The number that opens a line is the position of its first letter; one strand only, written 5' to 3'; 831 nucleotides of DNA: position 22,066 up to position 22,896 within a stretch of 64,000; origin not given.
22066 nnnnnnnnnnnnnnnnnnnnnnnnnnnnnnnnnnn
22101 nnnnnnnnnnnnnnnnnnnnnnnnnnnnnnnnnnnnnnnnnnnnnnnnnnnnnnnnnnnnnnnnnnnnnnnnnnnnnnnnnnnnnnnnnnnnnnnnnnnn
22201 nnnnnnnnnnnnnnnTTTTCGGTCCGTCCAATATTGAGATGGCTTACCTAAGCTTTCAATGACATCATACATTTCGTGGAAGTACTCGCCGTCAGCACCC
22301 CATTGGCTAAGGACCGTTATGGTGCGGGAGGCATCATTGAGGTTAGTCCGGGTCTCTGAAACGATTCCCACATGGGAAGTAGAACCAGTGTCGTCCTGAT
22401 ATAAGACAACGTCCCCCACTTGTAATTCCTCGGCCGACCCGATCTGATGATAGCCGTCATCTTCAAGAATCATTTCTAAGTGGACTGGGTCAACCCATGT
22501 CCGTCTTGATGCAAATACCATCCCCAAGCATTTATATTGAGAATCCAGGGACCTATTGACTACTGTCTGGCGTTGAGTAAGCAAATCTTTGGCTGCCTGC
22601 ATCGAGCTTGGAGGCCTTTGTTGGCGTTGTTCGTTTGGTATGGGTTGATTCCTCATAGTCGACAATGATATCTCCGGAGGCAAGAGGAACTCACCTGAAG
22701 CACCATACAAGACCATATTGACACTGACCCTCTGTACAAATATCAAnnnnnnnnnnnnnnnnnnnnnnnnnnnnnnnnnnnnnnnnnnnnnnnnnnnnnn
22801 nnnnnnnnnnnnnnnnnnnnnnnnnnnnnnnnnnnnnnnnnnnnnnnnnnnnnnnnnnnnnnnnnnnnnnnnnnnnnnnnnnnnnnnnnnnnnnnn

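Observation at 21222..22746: Low-GC three-gene operon next to the tRNA cluster: cytoplasmic CHAP/NlpC-P60-like hydrolase, helical protein, beta-rich protein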

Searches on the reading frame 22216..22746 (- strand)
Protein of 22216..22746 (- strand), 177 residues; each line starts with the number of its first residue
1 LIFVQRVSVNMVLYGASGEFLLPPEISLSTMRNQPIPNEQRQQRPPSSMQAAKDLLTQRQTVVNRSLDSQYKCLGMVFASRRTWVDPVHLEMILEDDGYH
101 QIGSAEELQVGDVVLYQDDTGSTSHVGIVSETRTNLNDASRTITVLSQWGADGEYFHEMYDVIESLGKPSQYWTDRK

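Call 5: search_protein_families(library=pfam, proteins=[window:22216-22746:-], max_evalue=1)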
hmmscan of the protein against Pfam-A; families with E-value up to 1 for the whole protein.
window:22216-22746:- (177 aa): 5 families
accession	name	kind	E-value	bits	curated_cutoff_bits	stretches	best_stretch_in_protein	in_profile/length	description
PF05257.22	CHAP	-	0.00079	20.3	26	1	95-146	35-78/81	CHAP domain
PF00877.26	NLPC_P60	-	0.0015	18.9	23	1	96-145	40-88/105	NlpC/P60 family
PF24738.1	DUF7689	-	0.0083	17.3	22.6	1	68-171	7-115/118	Domain of unknown function (DUF7689)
PF06940.17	DUF1287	-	0.016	15.4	25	1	104-136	102-133/163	Domain of unknown function (DUF1287)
PF12671.13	Amidase_6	-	0.059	13.9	23.2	1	101-138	96-134/163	Putative amidase domain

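Call 6: search_protein_families(library=padloc, proteins=[window:22216-22746:-], max_evalue=1)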
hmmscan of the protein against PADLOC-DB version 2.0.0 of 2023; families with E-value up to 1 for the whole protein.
window:22216-22746:- (177 aa): 0 families

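Call 9: find_homologous_proteins(query=window:22216-22746:-)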
Query window:22216-22746:- (177 aa): 133 proteins with E <= 0.001 among 168 candidates; the best 120 are listed.
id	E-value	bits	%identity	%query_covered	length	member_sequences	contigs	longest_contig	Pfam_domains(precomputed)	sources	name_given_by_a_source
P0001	1.0e-104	366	98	94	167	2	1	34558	-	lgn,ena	-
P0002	9.4e-90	317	85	94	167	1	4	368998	-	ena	-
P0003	2.3e-54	202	57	94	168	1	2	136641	-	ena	-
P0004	2.8e-53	198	56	94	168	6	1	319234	-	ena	-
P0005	1.4e-52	196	57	94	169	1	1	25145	-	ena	-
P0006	1.6e-52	196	54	94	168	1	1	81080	-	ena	-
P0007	2.4e-52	195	56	94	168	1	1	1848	-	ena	-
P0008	6.0e-52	194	55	94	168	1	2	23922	-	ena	-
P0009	9.0e-52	193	56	94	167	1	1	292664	-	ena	-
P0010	1.1e-51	193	57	94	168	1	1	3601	-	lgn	-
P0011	1.4e-51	193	54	94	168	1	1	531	-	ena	-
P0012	2.6e-51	192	56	94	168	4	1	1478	-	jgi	jgi:hypothetical protein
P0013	5.5e-51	191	54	94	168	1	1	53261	-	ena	-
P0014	6.3e-51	191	55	94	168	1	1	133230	-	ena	-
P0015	8.3e-51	190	53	94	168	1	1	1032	-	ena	-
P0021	2.7e-50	189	54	94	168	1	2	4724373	PF05257.23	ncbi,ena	-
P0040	2.5e-46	176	52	93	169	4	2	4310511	-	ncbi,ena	-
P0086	7.3e-37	145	51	80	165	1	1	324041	PF24738.2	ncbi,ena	-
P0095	2.7e-35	140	47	85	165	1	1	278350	PF24738.2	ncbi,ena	-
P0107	1.9e-32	130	48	80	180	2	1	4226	-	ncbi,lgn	-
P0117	8.5e-30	122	43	86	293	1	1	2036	-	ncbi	-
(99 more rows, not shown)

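Call 11: find_related_loci(query=A1, collection=genome_contigs, flank=6000)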
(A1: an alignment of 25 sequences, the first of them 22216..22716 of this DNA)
Query A1 (167 aa) in genome_contigs; peptide patterns used: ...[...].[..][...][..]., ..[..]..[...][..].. (x = any residue, [..] = any of these).
89 stretches matched a pattern; 63 encode a relative of the query (tblastn E <= 1e-3); 62 distinct loci.
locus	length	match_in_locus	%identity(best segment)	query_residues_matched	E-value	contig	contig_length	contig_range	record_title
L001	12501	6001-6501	57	1-166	1e-59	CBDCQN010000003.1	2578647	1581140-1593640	MAG: Dehalococcoidia bacterium isolate 997938ad-5f2c-4502-9bad-db81906396c3 genome assembly, contig: contig_3, whole gen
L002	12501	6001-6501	56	1-166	1e-58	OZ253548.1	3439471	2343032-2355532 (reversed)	MAG: Dehalococcoidia bacterium isolate 601e0476-adb4-49b6-be5a-42d8628e722d genome assembly, chromosome: 1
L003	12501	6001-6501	52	1-166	4e-57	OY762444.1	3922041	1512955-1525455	MAG: Dehalococcoidia bacterium isolate 1bd329a7-1418-4194-a07e-3fe2e7ca1f7c genome assembly, chromosome: 1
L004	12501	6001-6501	54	1-166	7e-57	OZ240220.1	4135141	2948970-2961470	MAG: Dehalococcoidia bacterium isolate 5401f4a5-0ad6-4284-832a-6e7f5ecae1d1 genome assembly, chromosome: 1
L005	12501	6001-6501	54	1-166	2e-56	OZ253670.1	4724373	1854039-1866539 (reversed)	MAG: Dehalococcoidia bacterium isolate 155a0d70-3e07-4b03-9597-9394d1dc1036 genome assembly, chromosome: 1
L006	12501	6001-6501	56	1-166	2e-54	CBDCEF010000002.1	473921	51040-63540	MAG: Dehalococcoidia bacterium isolate c259e03a-9b86-4cdb-a37a-9c02718a3515 genome assembly, contig: contig_2, whole gen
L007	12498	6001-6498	52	3-167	3e-53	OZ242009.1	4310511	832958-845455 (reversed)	MAG: Dehalococcoidia bacterium isolate 899261b6-bc8c-404b-9ed8-1f9bb82080cc genome assembly, chromosome: 1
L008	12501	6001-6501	50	1-166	2e-52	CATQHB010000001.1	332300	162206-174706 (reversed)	MAG: uncultured Dehalococcoidia bacterium isolate 5e02e7df-9ff6-4248-8782-bae42c8afb25 genome assembly, contig: contig_1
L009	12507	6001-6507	50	1-166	2e-52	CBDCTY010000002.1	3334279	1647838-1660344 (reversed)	MAG: Dehalococcoidia bacterium isolate 8d763e54-a689-437c-9121-06e6f54ce659 genome assembly, contig: contig_2, whole gen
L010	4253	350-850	48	1-166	5e-51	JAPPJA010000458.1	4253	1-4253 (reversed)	MAG: Chloroflexota bacterium isolate RHO2_bin_36 NODE_18036_length_4253_cov_4.707718, whole genome shotgun sequence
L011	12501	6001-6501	49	1-166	5e-49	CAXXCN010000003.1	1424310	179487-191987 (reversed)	MAG: Dehalococcoidia bacterium isolate e66569de-989e-459c-8942-bbbb2819a0b0 genome assembly, contig: contig_3, whole gen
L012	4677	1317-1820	48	1-167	3e-48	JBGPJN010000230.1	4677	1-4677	MAG: Dehalococcoidia bacterium isolate OBJ_0618_7090110_308 k141_9209803_length_4677_cov_9.0000, whole genome shotgun se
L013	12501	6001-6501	53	1-166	1e-46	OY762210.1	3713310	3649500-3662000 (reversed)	MAG: Dehalococcoidia bacterium isolate 6876e8b5-2850-4095-a133-48836ebfd8cd genome assembly, chromosome: 1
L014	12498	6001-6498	48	3-167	4e-46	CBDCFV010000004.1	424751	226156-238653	MAG: Dehalococcoidia bacterium isolate 9c3c1ea3-44c0-4b18-a908-b6ba16db4234 genome assembly, contig: contig_4, whole gen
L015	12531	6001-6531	44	2-166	5e-45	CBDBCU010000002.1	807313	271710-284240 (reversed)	MAG: Dehalococcoidia bacterium isolate b7e64017-226b-4aac-beac-0e83de6cf32f genome assembly, contig: contig_2, whole gen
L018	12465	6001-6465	48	16-167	7e-43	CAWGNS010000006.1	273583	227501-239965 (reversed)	MAG: Terriglobia bacterium isolate MFD05684.bin.1.401 genome assembly, contig: contig_28568, whole genome shotgun sequen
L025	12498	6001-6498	41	9-167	2e-37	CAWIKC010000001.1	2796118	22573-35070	MAG: Bryobacterales bacterium isolate MFD09286.bin.1.102 genome assembly, contig: contig_16879, whole genome shotgun seq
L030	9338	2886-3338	46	16-167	2e-35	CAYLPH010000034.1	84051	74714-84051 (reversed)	MAG TPA_asm: uncultured Candidatus Solibacter sp. isolate SRP287051_co1_109 genome assembly, contig: NODE_609_length_840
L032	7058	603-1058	42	16-167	1e-33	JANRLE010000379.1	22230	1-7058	MAG: Bryobacteraceae bacterium isolate bins.48 k141_1244196, whole genome shotgun sequence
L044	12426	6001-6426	39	16-159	8e-28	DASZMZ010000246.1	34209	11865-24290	MAG TPA_asm: Candidatus Sulfopaludibacter sp. isolate SMAG_U5904 k141_3706626, whole genome shotgun sequence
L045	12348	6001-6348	46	49-166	6e-27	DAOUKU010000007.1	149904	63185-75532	MAG TPA_asm: Anaerolineae bacterium isolate S7_360 k113_38267, whole genome shotgun sequence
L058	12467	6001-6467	37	13-166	2e-21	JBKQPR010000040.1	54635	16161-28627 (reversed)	MAG: Bryobacteraceae bacterium isolate MGr1A1B1C__bin_144 MGr1A1B1C_000000036988, whole genome shotgun sequence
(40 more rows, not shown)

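Call 13: search_solved_structures(query=A1, max_evalue=1, show_alignments=2)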
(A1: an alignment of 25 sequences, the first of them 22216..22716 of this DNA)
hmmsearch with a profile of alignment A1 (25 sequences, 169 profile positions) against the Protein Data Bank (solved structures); distinct sequences matched with E-value up to 1: 2.
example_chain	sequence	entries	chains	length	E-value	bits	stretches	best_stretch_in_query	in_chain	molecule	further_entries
2hjq_A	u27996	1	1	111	0.066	16.1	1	61-151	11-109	Hypothetical protein yqbF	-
6bim_A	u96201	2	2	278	0.9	12.4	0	61-126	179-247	Clan CA, family C40, NlpC/P60 superfamily cysteine peptidase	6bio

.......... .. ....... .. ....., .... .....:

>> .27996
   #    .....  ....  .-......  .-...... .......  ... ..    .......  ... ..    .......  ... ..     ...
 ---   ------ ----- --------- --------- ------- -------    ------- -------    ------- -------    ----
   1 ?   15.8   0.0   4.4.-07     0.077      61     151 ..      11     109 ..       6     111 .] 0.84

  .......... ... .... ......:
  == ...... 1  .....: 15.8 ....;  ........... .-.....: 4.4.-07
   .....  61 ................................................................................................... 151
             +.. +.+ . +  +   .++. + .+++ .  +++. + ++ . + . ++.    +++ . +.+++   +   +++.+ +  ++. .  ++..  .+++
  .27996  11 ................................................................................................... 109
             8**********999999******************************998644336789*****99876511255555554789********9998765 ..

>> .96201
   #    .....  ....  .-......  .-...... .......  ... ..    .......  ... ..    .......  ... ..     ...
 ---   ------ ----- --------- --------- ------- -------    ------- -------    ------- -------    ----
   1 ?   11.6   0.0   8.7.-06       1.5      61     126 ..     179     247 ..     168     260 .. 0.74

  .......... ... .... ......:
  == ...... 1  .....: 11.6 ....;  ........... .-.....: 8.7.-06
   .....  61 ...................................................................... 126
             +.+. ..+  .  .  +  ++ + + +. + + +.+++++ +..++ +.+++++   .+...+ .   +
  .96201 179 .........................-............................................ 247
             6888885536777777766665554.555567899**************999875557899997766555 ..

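Call 30: search_protein_families(library=phrogs, proteins=[window:22216-22716:-], max_evalue=1)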
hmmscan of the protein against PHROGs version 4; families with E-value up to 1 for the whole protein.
window:22216-22716:- (167 aa): 7 families
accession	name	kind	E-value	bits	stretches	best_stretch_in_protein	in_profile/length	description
phrog_37890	-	unknown function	0.0022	17.6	1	57-131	474-547/632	-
phrog_13370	-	unknown function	0.01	17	1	96-127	5-36/62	-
phrog_21357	-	lysis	0.015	15.7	1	95-124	87-117/225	endolysin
phrog_7571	-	unknown function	0.021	15.6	1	97-116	5-24/67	-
phrog_2552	-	unknown function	0.022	15.5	1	79-166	47-113/142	-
phrog_15775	-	unknown function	0.045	14.7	1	95-119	6-30/73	-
phrog_21825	-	lysis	0.09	13.2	1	94-143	91-139/289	endolysin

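Call 31: search_protein_families(library=ncbifam, proteins=[window:22216-22716:-], max_evalue=1)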
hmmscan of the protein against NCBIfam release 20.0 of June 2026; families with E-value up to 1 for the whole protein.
window:22216-22716:- (167 aa): 0 families

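Call 41: search_protein_families(library=pfam, proteins=[L001:4516-5994:+, L002:7629-8906:-, L045:7355-9100:-, L002:4881-5924:+, L007:3080-4381:-, L013:4719-5057:-, L007:7589-8569:-, L012:2879-4486:+, L012:3-1232:+, L006:4936-5688:+], max_evalue=0.0001)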
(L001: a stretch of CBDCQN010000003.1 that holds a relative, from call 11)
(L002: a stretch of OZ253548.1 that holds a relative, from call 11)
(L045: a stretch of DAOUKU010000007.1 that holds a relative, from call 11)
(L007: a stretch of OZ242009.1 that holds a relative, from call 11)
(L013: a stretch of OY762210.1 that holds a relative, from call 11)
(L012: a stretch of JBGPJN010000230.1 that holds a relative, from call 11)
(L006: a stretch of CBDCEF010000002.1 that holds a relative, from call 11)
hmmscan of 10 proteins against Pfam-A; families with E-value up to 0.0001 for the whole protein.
L001:4516-5994:+ (493 aa): 1 family
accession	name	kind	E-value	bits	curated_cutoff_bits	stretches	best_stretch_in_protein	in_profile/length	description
PF00171.27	Aldedh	-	1.7e-175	584.4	23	1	12-478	1-461/461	Aldehyde dehydrogenase family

L002:7629-8906:- (426 aa): 1 family
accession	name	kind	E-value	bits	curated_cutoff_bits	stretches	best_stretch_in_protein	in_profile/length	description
PF02515.22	CoA_transf_3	-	6.9e-104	348.3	23.3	1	10-402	1-366/366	CoA-transferase family III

L045:7355-9100:- (582 aa): 2 families
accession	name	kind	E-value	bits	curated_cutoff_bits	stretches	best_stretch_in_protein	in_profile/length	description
PF00920.27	ILVD_EDD_N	-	2.8e-119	398.4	27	1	62-378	1-315/316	Dihydroxy-acid/6-phosphogluconate dehydratase N-terminal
PF24877.1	ILV_EDD_C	-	2.4e-72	242.8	27.7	1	390-578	1-191/191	Dihydroxy-acid/6-phosphogluconate dehydratase C-terminal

L002:4881-5924:+ (348 aa): 2 families
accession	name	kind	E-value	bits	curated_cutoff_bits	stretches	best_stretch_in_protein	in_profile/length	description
PF13365.12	Trypsin_2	-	2.4e-24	87.2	27.6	1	164-309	1-144/144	Trypsin-like peptidase domain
PF00089.32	Trypsin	-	4e-12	46.9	20.6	1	147-324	10-209/220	Trypsin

L007:3080-4381:- (434 aa): 1 family
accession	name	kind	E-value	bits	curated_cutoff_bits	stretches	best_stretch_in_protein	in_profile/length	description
PF02417.20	Chromate_transp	-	8.3e-74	247.6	28.6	2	265-426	2-165/166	Chromate transporter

L013:4719-5057:- (113 aa): 1 family
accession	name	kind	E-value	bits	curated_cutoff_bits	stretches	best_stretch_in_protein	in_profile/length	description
PF01381.28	HTH_3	-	2.5e-09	37.5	23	1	29-80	3-54/55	Helix-turn-helix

L007:7589-8569:- (327 aa): 4 families
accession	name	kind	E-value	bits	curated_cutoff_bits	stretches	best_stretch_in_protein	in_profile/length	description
PF15902.12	Sortilin-Vps10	-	1.6e-20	73.8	33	2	200-316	4-116/446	Sortilin, neurotensin receptor 3,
PF14870.12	PSII_BNR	-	1.5e-09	38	27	0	43-163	24-137/303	Photosynthesis system II assembly factor YCF48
PF02012.26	BNR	-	7.8e-08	31.6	27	0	104-114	1-11/12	BNR/Asp-box repeat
PF13088.12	BNR_2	-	4.6e-05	23.4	31.4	0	57-311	17-250/277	BNR repeat-like domain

L012:2879-4486:+ (536 aa): 1 family
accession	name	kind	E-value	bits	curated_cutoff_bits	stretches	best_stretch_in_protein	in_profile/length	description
PF19289.4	PmbA_TldD_3rd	-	8.8e-39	133.4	22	1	271-524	1-217/220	PmbA/TldA metallopeptidase C-terminal domain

L012:3-1232:+ (410 aa): 1 family
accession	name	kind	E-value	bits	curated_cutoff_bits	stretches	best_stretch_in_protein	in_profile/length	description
PF19289.4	PmbA_TldD_3rd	-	6.8e-42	143.5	22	1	166-400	3-211/220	PmbA/TldA metallopeptidase C-terminal domain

L006:4936-5688:+ (251 aa): 2 families
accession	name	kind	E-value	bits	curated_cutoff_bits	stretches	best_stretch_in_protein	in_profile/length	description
PF01557.24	FAA_hydrolase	-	8.1e-53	179.7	23.9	1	70-248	28-214/214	Fumarylacetoacetate (FAA) hydrolase C-terminal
PF10370.14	Rv2993c-like_N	-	1.4e-12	48.7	21.3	1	3-50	3-50/50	Rv2993c-like, N-terminal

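Call 42: predict_structure(alignment_id=A4)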
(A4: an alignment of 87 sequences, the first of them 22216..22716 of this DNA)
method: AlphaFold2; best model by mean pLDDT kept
length: 167 residues; sequences in the alignment: 87
mean_pLDDT: 91.1   pTM: 0.83
mean pLDDT of the five models: 91.1, 90.2, 89.8, 87.4, 84.8
residues with pLDDT >= 90: 125; 70-90: 32; 50-70: 10; < 50: 0
segments of 3 or more residues with pLDDT < 50: none
pLDDT, mean of each block of 10 residues (from residue 1): 74 76 91 91 93 93 85 86 96 97 97 96 94 95 95 95 96
secondary structure, 60 per line:
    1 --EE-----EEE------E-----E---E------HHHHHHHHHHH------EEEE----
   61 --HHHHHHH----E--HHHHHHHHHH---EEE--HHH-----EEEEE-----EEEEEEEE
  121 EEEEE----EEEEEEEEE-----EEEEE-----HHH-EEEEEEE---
elements in order: E10-12 H36-46 E53-56 H63-69 H77-86 E90-92 E103-107 E113-125 E130-138 E144-148 E158-164

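Call 46: fold_search(model_id=the predicted structure, library=pdb)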
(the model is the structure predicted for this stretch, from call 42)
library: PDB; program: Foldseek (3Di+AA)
matches with E <= 10: 1000; with E <= 0.001: 0
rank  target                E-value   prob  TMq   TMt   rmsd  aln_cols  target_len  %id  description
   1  2k1g_MODEL_1_A        4.6e-03  1.00  0.40  0.50   9.2       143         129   14  Solution NMR structure of lipoprotein spr from Escherichia coli K12. Northeast Structural Genomics target ER54 (released 2008-03-18)
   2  8xup_J                9.7e-03  0.99  0.38  0.44  14.6       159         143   16  Crystal structure of lipoprotein NlpI in complex with MepS (released 2024-06-05)
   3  4xcm_B                1.4e-02  0.91  0.36  0.29  20.8       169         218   15  Crystal structure of the putative NlpC/P60 D,L endopeptidase from T. thermophilus (released 2015-01-14)
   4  5udm_A                1.8e-02  0.96  0.37  0.31   7.4       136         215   15  Phage-associated cell wall hydrolase PlyPy from Streptococcus pyogenes, space group P6522 (released 2017-12-27)
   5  5udm_B                2.3e-02  0.92  0.37  0.30   7.6       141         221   15  Phage-associated cell wall hydrolase PlyPy from Streptococcus pyogenes, space group P6522 (released 2017-12-27)
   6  4xcm_A                2.9e-02  0.75  0.33  0.32  16.6       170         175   15  Crystal structure of the putative NlpC/P60 D,L endopeptidase from T. thermophilus (released 2015-01-14)
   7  5d76_A                4.6e-02  0.98  0.31  0.24   4.8        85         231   18  The crystal structure of Ly7917 with the hydrolyzing product of MDP (released 2016-08-17)
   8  5d76_B                5.1e-02  0.99  0.32  0.24   4.9        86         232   19  The crystal structure of Ly7917 with the hydrolyzing product of MDP (released 2016-08-17)
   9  5udn_B                5.1e-02  0.82  0.37  0.30   7.5       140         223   15  Phage-associated cell wall hydrolase PlyPy from Streptococcus pyogenes, space group P3121 (released 2017-12-27)
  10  1zbx_A                5.4e-02  0.93  0.20  0.17   7.9        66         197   21  Crystal structure of a Orc1p-Sir1p complex (released 2005-06-21)
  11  5d74_B                6.5e-02  0.98  0.32  0.24   4.3        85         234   18  The crystal structure of Ly7917 (released 2016-08-17)
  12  5d74_A                6.9e-02  0.98  0.32  0.24   4.4        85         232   19  The crystal structure of Ly7917 (released 2016-08-17)
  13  1m4z_B                9.1e-02  0.91  0.21  0.17   8.1        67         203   21  Crystal structure of the N-terminal BAH domain of Orc1p (released 2002-09-11)
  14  9m77_K                1.4e-01  0.63  0.22  0.09  11.3        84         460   18  The activated state of human UHRF1 bound to a mononucleosome, with the finger loop ordered and linker 4 disordered. (released 2026-03-11)
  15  8jvz_A                1.4e-01  0.91  0.21  0.57   4.0        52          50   27  Crystal structure of the circular-permutated protein mkaL2_v1_SH3 (released 2024-07-03)
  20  6sqx_B                1.7e-01  0.60  0.26  0.11   7.4       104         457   15  Insights into a novel NlpC/P60 Endopeptidase from Photobacterium damselae subsp. piscicida (released 2020-09-30)
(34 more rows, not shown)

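Call 48: find_related_loci(query=A1, collection=viral_contigs, flank=8000)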
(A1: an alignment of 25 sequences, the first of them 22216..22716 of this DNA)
Query A1 (167 aa) in viral_contigs; peptide patterns used: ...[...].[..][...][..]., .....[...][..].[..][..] (x = any residue, [..] = any of these).
17 stretches matched a pattern, but none encodes a relative of the query by tblastn (E <= 1e-3).

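Call 69: search_protein_families(library=pfam, proteins=[L018:7179-7577:+, L025:7246-7653:+, L030:4171-4581:+, L032:1767-2171:+, L044:6985-7479:+, L058:7024-7554:+, L014:7213-7605:+], max_evalue=0.1)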
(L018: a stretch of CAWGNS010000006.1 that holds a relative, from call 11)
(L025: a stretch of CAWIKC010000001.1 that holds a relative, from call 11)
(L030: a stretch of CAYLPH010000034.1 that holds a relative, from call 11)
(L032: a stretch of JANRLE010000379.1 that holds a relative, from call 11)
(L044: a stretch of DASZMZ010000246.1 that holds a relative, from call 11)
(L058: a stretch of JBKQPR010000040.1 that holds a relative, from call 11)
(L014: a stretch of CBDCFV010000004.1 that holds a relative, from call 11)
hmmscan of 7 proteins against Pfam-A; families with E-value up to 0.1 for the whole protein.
L018:7179-7577:+ (133 aa): 1 family
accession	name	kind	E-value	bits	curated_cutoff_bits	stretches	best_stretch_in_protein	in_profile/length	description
PF11950.13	DUF3467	-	2.2e-06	28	25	1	17-87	21-91/92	Protein of unknown function (DUF3467)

L025:7246-7653:+ (136 aa): 1 family
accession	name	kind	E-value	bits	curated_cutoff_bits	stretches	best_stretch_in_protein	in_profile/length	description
PF11950.13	DUF3467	-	4.7e-08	33.4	25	1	19-90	22-91/92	Protein of unknown function (DUF3467)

L030:4171-4581:+ (137 aa): 1 family
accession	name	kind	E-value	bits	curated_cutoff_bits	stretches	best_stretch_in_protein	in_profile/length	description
PF11950.13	DUF3467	-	6.5e-06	26.5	25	1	24-94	26-91/92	Protein of unknown function (DUF3467)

L032:1767-2171:+ (135 aa): 1 family
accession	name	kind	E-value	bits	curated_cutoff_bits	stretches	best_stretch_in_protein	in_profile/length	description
PF11950.13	DUF3467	-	4e-07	30.4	25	1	9-91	13-91/92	Protein of unknown function (DUF3467)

L044:6985-7479:+ (165 aa): 1 family
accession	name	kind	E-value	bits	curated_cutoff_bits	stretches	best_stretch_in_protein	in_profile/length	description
PF11950.13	DUF3467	-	3.3e-08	33.9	25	1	36-117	12-90/92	Protein of unknown function (DUF3467)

L058:7024-7554:+ (177 aa): 1 family
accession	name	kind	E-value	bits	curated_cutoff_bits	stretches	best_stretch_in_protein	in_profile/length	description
PF11950.13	DUF3467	-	6.9e-09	36.1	25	1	51-132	18-91/92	Protein of unknown function (DUF3467)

L014:7213-7605:+ (131 aa): 1 family
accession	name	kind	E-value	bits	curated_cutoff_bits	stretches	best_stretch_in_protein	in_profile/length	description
PF08873.17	Phage_Mu_Gp37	-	0.059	13.9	25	1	17-71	34-87/149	Bacteriophage Mu, Gp37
